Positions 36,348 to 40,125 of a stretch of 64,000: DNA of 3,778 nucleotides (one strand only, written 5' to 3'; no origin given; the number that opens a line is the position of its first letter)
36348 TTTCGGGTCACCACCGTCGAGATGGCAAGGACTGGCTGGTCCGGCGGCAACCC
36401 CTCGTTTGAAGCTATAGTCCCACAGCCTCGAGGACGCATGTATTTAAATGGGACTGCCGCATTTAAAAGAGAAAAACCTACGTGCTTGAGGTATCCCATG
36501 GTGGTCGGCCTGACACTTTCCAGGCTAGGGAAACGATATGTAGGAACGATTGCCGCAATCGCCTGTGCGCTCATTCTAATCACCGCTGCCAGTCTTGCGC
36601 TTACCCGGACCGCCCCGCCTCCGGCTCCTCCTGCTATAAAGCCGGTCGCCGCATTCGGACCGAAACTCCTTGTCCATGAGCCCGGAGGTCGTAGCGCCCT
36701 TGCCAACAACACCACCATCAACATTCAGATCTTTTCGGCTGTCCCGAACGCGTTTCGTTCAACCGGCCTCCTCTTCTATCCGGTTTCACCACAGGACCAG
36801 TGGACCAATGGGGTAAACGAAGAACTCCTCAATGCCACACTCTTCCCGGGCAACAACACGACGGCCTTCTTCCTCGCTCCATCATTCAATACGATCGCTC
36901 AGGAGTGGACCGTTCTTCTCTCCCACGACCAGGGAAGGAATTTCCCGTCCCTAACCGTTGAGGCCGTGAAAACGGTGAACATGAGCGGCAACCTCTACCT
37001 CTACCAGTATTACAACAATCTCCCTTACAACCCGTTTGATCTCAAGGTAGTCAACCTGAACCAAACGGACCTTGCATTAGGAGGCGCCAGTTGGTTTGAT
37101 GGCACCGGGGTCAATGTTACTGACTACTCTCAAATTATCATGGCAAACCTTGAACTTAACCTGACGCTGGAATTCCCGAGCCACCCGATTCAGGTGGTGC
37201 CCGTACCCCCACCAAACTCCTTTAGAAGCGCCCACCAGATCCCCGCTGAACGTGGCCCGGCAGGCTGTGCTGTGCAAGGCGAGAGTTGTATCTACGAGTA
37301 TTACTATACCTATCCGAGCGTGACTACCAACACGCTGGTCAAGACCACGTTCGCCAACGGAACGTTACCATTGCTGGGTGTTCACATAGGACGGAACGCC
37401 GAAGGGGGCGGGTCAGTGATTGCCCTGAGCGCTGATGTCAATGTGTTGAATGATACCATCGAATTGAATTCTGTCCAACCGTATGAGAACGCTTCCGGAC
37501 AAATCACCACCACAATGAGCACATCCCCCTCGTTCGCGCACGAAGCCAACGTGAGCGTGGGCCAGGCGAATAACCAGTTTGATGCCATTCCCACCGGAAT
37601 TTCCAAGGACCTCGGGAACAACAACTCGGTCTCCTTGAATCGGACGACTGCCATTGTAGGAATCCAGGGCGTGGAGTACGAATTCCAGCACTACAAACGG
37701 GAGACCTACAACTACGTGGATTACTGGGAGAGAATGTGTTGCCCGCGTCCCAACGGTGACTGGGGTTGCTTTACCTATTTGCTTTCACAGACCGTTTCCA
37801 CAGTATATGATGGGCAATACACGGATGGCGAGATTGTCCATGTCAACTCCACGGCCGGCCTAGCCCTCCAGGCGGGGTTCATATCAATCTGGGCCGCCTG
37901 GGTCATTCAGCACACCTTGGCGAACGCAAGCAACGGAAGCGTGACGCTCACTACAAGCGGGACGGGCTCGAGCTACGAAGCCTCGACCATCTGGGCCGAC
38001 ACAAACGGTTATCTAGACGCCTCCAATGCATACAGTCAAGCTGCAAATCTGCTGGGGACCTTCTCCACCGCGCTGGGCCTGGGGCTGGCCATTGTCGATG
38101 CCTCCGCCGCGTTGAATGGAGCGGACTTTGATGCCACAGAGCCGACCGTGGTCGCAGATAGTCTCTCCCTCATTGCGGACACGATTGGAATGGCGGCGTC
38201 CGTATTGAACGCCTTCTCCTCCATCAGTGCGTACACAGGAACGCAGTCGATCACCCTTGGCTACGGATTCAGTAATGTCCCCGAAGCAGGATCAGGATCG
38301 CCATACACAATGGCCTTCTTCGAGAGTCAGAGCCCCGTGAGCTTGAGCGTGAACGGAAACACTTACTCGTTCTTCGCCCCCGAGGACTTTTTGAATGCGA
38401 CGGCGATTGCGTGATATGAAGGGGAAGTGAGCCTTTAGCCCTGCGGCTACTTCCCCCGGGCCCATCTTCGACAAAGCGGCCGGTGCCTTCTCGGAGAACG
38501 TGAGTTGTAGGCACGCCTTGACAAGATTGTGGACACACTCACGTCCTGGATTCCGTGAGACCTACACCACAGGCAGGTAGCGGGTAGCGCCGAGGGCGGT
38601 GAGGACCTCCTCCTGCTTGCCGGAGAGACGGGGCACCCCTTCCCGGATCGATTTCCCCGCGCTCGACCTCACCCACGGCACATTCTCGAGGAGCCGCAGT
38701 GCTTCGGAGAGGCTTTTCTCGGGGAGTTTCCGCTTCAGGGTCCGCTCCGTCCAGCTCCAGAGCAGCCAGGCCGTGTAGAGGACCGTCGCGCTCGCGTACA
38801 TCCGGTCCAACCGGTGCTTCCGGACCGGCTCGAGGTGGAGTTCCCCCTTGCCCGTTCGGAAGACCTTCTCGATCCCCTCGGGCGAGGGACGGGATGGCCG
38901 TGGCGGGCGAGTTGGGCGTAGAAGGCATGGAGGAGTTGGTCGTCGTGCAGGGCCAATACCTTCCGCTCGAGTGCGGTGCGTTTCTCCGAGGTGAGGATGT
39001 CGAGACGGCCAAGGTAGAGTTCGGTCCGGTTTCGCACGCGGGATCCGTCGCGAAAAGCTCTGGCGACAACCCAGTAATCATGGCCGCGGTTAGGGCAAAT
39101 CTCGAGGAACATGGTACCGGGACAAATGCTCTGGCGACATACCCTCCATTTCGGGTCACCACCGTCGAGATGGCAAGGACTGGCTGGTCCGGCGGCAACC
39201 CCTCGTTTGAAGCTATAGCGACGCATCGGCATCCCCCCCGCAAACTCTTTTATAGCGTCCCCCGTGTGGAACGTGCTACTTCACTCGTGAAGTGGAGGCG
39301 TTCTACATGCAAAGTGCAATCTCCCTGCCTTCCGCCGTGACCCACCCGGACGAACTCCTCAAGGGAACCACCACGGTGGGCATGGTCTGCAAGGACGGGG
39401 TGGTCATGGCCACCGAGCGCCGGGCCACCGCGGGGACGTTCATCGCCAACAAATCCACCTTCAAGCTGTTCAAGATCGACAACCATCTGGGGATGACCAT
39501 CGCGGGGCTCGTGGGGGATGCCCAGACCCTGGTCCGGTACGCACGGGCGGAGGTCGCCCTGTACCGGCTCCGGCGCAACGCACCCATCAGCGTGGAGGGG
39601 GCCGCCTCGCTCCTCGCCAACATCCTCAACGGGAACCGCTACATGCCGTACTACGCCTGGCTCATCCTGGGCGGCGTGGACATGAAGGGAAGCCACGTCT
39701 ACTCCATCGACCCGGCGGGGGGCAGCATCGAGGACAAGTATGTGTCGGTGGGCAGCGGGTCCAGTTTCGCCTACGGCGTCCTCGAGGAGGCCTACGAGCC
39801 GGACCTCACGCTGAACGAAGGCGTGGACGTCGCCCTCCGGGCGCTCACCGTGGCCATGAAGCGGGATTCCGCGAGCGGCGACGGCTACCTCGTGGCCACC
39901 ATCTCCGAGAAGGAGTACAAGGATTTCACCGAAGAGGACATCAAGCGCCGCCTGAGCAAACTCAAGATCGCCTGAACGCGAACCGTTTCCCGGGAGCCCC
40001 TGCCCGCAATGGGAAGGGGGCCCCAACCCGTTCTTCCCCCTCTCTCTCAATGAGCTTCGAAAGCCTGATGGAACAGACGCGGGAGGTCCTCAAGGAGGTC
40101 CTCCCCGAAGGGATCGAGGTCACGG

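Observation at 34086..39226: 5.1-kb composite IS element with an 8-bp target-site duplication carrying a low-GC, hyper-N-glycosylated surface-protein gene as cargo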

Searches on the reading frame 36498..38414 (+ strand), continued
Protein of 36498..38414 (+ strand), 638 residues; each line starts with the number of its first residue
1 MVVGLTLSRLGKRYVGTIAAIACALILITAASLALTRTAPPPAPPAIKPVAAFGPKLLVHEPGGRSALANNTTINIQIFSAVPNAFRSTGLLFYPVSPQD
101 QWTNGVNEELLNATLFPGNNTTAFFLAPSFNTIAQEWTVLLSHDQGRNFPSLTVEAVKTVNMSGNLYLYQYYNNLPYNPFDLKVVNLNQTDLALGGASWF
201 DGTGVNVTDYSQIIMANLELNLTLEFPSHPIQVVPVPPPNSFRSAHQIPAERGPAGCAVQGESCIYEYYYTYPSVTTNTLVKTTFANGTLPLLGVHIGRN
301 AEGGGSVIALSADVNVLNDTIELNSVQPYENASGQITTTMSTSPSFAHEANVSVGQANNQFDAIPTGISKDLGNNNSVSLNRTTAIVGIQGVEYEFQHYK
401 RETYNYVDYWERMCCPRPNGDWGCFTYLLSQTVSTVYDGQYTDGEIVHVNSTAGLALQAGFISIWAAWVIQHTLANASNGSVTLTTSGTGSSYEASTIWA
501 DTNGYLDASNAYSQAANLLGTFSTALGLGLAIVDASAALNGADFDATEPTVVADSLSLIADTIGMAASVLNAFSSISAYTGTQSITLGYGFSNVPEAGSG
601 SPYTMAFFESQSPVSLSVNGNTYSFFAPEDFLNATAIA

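Call 104: fold_search(model_id=the predicted structure, library=pdb)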
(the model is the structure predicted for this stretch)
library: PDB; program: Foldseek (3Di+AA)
matches with E <= 10: 1376; with E <= 0.001: 0
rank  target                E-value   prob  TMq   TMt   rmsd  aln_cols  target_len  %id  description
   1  7vrp_J                2.8e-03  0.06  0.05  0.07  33.2       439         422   13  Structure of infectious bursal disease virus Gx strain (released 2022-03-30)
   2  8dm4_A                3.6e-03  0.02  0.04  0.07  30.4       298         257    8  Cryo-EM structure of SARS-CoV-2 Omicron BA.2 spike protein in complex with Fab 4A8 (focused refinement of NTD and 4A8) (released 2023-01-25)
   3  1cf1_D                4.5e-03  0.08  0.07  0.10  31.3       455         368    7  ARRESTIN FROM BOVINE ROD OUTER SEGMENTS (released 1999-04-16)
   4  8b0f_B                4.8e-03  0.08  0.05  0.04  42.6       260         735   10  CryoEM structure of C5b8-CD59 (released 2023-02-22)
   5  7mor_B                5.1e-03  0.06  0.06  0.09  31.4       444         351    7  CRYSTAL STRUCTURE OF NATIVE BOVINE ARRESTIN 1 IN COMPLEX WITH 5-METHYLENEBIPHOSPHONATE INOSITOL PENTAKISPHAOPHATE (5-P (released 2021-10-13)
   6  4xup_F                5.1e-03  0.04  0.04  0.07  37.1       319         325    9  Structure of the N-terminal CBM22-1-CBM22-2 tandem domain from Paenibacillus barcinonensis Xyn10C (released 2015-06-03)
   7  7vrn_B                6.0e-03  0.04  0.06  0.07  35.0       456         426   12  Structure of infectious bursal disease virus Gt strain (released 2022-03-30)
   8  7q9j_A                6.7e-03  0.03  0.04  0.03  27.8       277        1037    9  Beta-26 fab in complex with SARS-CoV-2 beta-Spike glycoprotein (released 2021-12-15)
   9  8dm1_B                6.7e-03  0.02  0.04  0.03  30.9       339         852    9  Cryo-EM structure of SARS-CoV-2 Omicron BA.2 spike protein (released 2023-01-25)
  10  1uyj_A                7.0e-03  0.13  0.06  0.12  23.6       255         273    9  Clostridium perfringens epsilon toxin shows structural similarity with the pore forming toxin aerolysin (released 2004-08-05)
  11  3zjx_B                7.4e-03  0.11  0.06  0.12  27.8       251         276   10  Clostridium perfringens epsilon toxin mutant H149A bound to octyl glucoside (released 2013-03-27)
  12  9ato_B                7.4e-03  0.02  0.04  0.03  30.8       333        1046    8  XBB.1.5 spike/Nanosota-3C complex (released 2024-09-18)
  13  7oa8                  7.8e-03  0.06  0.08  0.11  29.6       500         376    9  PilC minor pilin of Streptococcus sanguinis SK36 type IV pili (released 2022-05-04)
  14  8dm1_A                8.3e-03  0.02  0.04  0.03  30.8       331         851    9  Cryo-EM structure of SARS-CoV-2 Omicron BA.2 spike protein (released 2023-01-25)
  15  7q9j_C                9.2e-03  0.03  0.04  0.03  28.1       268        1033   10  Beta-26 fab in complex with SARS-CoV-2 beta-Spike glycoprotein (released 2021-12-15)
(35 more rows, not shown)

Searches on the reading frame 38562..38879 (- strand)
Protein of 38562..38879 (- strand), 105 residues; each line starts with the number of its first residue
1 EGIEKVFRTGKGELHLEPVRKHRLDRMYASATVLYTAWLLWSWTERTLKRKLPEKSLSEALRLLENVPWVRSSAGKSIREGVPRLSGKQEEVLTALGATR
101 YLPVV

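Call 7: search_protein_families(library=pfam, proteins=[window:38562-38879:-], max_evalue=0.01)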
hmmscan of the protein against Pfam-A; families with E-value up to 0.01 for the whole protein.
window:38562-38879:- (105 aa): 0 families

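Call 8: search_protein_families(library=ncbifam, proteins=[window:38562-38879:-], max_evalue=0.01)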
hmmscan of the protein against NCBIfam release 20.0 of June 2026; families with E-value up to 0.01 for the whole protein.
window:38562-38879:- (105 aa): 1 family
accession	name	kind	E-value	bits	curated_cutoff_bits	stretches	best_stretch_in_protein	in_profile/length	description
NF033559.2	transpos_IS1634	equivalog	6.9e-12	45.1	100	1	3-98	385-481/483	IS1634 family transposase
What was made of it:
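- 38563..38879 (-): Remnant of ISy, an IS1634-family element. It comprises the terminal 12-nt inverted repeat (38563-38574) and the last 105 codons of the transposase, cut off at 38879. NCBIfam IS1634 at E 6.9e-12 (call 8).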

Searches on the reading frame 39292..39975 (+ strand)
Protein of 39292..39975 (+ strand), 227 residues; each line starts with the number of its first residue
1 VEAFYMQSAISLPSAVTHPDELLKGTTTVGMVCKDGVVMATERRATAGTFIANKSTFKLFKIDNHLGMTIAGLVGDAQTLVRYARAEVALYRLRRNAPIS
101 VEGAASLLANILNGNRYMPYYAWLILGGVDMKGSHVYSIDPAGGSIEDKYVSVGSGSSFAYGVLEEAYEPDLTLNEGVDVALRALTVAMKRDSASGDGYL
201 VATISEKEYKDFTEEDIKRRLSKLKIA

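Call 7: search_protein_families(library=pfam, proteins=[window:39292-39975:+], max_evalue=0.01)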
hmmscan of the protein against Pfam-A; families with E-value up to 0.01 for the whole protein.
window:39292-39975:+ (227 aa): 1 family
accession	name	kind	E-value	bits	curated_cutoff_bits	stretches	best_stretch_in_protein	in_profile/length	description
PF00227.31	Proteasome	-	8.3e-60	202.1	22.4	1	24-204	3-189/189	Proteasome subunit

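Call 9: find_encoding_contigs(protein=window:39292-39975:+, flank=10000, max_places=10)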
Protein window:39292-39975:+ (227 aa): no gene with exactly this product is on record in the collection.

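Call 25: find_encoding_contigs(protein=window:39307-39975:+, flank=8000, max_places=10)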
Protein window:39307-39975:+ (222 aa): 23 contigs read that carry it; 10 places shown.
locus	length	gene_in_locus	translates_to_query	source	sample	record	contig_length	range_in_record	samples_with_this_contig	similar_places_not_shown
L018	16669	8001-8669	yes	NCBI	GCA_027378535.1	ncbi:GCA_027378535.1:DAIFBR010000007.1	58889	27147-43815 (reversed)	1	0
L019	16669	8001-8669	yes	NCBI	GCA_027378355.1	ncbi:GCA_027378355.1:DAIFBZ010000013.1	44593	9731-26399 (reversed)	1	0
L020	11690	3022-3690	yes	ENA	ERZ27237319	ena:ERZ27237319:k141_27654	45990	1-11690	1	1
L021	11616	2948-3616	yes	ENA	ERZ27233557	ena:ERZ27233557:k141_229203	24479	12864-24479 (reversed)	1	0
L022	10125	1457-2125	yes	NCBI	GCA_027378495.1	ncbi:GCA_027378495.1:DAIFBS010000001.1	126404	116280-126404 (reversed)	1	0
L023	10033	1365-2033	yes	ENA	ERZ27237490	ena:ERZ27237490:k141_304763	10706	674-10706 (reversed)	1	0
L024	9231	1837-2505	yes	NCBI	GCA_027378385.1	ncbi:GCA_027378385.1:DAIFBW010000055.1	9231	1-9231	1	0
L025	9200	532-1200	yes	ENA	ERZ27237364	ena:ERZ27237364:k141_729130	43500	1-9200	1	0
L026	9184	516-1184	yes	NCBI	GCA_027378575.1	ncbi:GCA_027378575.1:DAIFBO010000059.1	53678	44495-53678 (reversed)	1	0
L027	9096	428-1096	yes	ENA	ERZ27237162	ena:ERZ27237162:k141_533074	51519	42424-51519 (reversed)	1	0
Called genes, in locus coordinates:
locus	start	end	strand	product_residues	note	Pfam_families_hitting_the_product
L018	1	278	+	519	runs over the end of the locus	-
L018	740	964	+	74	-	-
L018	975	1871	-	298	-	PF02754:CCG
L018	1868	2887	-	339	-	PF13085:Fer2_3, PF13183:Fer4_8, PF13187:Fer4_9 (weak), PF13237:Fer4_10 (weak)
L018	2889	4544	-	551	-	PF00890:FAD_binding_2, PF01266:DAO (faint), PF02910:Succ_DH_flav_C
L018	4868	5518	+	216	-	-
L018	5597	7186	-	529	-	-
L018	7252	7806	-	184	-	-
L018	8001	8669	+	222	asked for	PF00227:Proteasome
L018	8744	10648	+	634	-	PF17214:KH_TffA, PF00753:Lactamase_B, PF16661:Lactamase_B_6, PF23023:Anti-Pycsar_Apyc1, PF12706:Lactamase_B_2, PF10996:Beta-Casp, PF07521:RMMBL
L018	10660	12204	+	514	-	PF01663:Phosphodiest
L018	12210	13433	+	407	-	PF08323:Glyco_transf_5 (faint), PF20706:GT4-conflict (faint), PF13439:Glyco_transf_4, PF13579:Glyco_trans_4_4, PF00534:Glycos_transf_1, PF13692:Glyco_trans_1_4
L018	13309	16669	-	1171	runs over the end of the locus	-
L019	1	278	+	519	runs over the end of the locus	-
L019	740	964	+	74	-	-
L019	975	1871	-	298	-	PF02754:CCG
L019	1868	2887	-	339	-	PF13085:Fer2_3, PF13183:Fer4_8, PF13187:Fer4_9 (weak), PF13237:Fer4_10 (weak)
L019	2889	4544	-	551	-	PF00890:FAD_binding_2, PF01266:DAO (faint), PF02910:Succ_DH_flav_C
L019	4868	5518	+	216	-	-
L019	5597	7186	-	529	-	-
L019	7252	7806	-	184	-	-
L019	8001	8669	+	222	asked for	PF00227:Proteasome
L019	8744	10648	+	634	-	PF17214:KH_TffA, PF00753:Lactamase_B, PF16661:Lactamase_B_6, PF23023:Anti-Pycsar_Apyc1, PF12706:Lactamase_B_2, PF10996:Beta-Casp, PF07521:RMMBL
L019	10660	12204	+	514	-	PF01663:Phosphodiest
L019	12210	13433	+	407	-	PF20706:GT4-conflict (faint), PF08323:Glyco_transf_5 (faint), PF13439:Glyco_transf_4, PF13579:Glyco_trans_4_4, PF00534:Glycos_transf_1, PF13692:Glyco_trans_1_4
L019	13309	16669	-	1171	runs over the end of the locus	-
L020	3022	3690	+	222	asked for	PF00227:Proteasome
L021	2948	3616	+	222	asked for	PF00227:Proteasome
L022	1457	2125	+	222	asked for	PF00227:Proteasome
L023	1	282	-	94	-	?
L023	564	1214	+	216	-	-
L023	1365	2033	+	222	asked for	PF00227:Proteasome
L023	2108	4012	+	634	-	PF17214:KH_TffA, PF00753:Lactamase_B, PF16661:Lactamase_B_6, PF23023:Anti-Pycsar_Apyc1, PF12706:Lactamase_B_2, PF10996:Beta-Casp, PF07521:RMMBL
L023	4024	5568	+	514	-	PF01663:Phosphodiest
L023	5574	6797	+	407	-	PF08323:Glyco_transf_5 (faint), PF20706:GT4-conflict (faint), PF13439:Glyco_transf_4, PF13579:Glyco_trans_4_4, PF00534:Glycos_transf_1, PF13692:Glyco_trans_1_4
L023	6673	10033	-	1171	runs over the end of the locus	-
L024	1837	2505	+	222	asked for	PF00227:Proteasome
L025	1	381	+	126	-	?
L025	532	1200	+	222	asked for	PF00227:Proteasome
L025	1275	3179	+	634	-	PF17214:KH_TffA, PF00753:Lactamase_B, PF16661:Lactamase_B_6, PF23023:Anti-Pycsar_Apyc1, PF12706:Lactamase_B_2, PF10996:Beta-Casp, PF07521:RMMBL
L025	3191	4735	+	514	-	PF01663:Phosphodiest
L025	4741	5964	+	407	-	PF08323:Glyco_transf_5 (faint), PF20706:GT4-conflict (faint), PF13439:Glyco_transf_4, PF13579:Glyco_trans_4_4, PF00534:Glycos_transf_1, PF13692:Glyco_trans_1_4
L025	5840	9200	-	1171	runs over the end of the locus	-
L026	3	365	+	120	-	?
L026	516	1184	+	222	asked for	PF00227:Proteasome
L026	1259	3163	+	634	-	PF17214:KH_TffA, PF00753:Lactamase_B, PF16661:Lactamase_B_6, PF23023:Anti-Pycsar_Apyc1, PF12706:Lactamase_B_2, PF10996:Beta-Casp, PF07521:RMMBL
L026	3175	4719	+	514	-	PF01663:Phosphodiest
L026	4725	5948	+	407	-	PF20706:GT4-conflict (faint), PF08323:Glyco_transf_5 (faint), PF13439:Glyco_transf_4, PF13579:Glyco_trans_4_4, PF00534:Glycos_transf_1, PF13692:Glyco_trans_1_4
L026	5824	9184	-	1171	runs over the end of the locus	-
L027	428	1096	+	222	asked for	PF00227:Proteasome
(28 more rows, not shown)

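Call 60: list_cluster_members(proteins=[window:39307-39975:+, window:33373-34023:+, window:35757-36311:-, window:36498-38414:+])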
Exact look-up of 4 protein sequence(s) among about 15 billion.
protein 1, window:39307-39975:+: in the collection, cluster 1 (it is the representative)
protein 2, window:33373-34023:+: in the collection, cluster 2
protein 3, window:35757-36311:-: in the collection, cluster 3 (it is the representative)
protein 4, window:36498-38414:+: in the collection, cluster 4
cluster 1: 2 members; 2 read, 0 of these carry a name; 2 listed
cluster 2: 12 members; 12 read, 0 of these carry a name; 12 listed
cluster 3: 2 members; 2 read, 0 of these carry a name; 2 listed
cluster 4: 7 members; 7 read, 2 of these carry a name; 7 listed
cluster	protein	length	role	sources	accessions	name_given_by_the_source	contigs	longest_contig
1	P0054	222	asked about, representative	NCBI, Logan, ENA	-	-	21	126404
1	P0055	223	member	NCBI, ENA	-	-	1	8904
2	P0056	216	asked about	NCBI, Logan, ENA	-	-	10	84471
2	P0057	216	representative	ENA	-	-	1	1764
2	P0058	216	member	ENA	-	-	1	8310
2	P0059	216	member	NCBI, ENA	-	-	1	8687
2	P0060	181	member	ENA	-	-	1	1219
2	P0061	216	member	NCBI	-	-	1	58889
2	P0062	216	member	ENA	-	-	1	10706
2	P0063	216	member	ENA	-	-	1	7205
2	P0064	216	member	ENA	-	-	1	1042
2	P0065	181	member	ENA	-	-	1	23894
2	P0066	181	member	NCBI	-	-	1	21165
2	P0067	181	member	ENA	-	-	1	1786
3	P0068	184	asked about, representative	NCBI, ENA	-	-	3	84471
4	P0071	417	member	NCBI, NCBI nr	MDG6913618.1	MAG: hypothetical protein JRN35_11155, partial [Nitrososphaerota archaeon] | hypothetical protein [Nitrososphaerota archaeon]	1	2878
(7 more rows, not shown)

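Call 61: find_encoding_contigs(protein=P0071, flank=5000, max_places=3)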
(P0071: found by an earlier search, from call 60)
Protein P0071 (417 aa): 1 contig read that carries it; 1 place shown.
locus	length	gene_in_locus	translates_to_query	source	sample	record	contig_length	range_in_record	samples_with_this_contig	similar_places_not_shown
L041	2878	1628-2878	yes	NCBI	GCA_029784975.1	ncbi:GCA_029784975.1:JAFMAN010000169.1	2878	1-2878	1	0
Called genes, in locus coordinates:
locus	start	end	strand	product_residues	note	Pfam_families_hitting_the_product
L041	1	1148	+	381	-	?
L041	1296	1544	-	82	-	-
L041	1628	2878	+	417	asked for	?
